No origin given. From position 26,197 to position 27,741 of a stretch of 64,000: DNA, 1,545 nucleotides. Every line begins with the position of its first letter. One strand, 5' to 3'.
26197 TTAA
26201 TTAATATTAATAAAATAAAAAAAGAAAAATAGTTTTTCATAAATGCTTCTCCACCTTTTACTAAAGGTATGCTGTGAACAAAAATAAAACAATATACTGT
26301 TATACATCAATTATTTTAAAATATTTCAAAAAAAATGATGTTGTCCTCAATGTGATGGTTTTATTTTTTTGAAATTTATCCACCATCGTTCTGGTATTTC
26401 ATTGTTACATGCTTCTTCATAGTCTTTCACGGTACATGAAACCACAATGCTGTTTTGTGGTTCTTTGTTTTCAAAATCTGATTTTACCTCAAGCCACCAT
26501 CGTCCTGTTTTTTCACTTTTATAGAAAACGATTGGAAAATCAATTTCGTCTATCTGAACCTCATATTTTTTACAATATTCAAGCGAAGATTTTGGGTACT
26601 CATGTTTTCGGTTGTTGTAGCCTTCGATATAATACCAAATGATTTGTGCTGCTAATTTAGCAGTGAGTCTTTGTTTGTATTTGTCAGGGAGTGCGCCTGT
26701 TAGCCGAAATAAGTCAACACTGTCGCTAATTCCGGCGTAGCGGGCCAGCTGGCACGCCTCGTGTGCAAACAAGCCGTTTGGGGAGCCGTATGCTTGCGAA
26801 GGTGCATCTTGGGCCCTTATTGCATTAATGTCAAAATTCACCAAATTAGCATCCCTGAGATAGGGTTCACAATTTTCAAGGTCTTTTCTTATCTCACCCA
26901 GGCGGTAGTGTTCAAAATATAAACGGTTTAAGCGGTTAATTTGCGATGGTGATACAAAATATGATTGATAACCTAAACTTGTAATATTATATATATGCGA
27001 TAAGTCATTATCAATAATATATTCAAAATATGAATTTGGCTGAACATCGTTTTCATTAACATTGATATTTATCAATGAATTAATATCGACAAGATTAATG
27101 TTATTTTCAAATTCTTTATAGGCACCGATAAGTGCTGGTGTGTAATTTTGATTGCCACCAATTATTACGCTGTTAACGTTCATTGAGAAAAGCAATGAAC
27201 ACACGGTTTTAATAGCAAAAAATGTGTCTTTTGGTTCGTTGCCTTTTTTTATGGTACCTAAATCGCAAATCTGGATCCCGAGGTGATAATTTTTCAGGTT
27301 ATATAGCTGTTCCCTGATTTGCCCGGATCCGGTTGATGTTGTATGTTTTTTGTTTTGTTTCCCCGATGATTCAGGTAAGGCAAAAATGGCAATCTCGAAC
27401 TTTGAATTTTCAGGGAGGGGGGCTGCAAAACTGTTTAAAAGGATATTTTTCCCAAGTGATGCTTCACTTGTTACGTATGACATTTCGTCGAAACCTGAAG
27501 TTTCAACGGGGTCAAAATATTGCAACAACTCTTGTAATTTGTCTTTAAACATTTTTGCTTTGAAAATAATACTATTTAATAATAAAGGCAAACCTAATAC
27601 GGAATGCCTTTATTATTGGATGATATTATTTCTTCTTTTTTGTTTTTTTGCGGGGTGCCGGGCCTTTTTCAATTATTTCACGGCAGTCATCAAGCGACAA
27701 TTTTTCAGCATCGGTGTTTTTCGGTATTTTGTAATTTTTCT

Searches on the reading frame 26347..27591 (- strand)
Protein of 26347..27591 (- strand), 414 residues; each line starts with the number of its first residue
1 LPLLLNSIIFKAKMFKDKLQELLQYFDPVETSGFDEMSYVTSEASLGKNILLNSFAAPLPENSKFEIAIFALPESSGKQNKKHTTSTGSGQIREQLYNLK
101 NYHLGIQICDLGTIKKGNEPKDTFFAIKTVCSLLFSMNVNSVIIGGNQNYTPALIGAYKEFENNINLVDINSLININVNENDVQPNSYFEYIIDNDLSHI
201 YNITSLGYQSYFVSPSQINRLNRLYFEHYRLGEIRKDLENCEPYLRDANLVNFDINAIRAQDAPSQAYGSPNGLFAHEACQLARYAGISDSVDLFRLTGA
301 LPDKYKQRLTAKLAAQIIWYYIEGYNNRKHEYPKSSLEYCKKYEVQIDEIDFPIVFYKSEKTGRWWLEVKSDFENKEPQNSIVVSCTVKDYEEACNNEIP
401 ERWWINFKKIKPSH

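Call 3: search_protein_families(library=ncbifam, proteins=[window:26347-27591:-])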
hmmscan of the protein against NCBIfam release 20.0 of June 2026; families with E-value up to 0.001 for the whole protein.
window:26347-27591:- (414 aa): 1 family
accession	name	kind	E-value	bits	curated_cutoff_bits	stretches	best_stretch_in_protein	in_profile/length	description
TIGR01227.1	hutG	equivalog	2.5e-08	33.5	229.15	1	74-320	46-304/307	formimidoylglutamase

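Call 4: search_protein_families(library=pfam, proteins=[window:26347-27591:-])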
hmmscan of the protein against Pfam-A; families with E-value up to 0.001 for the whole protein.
window:26347-27591:- (414 aa): 1 family
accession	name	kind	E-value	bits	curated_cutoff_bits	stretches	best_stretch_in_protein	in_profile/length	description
PF00491.26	Arginase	-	4.1e-11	43.3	22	1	66-320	2-276/280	Arginase family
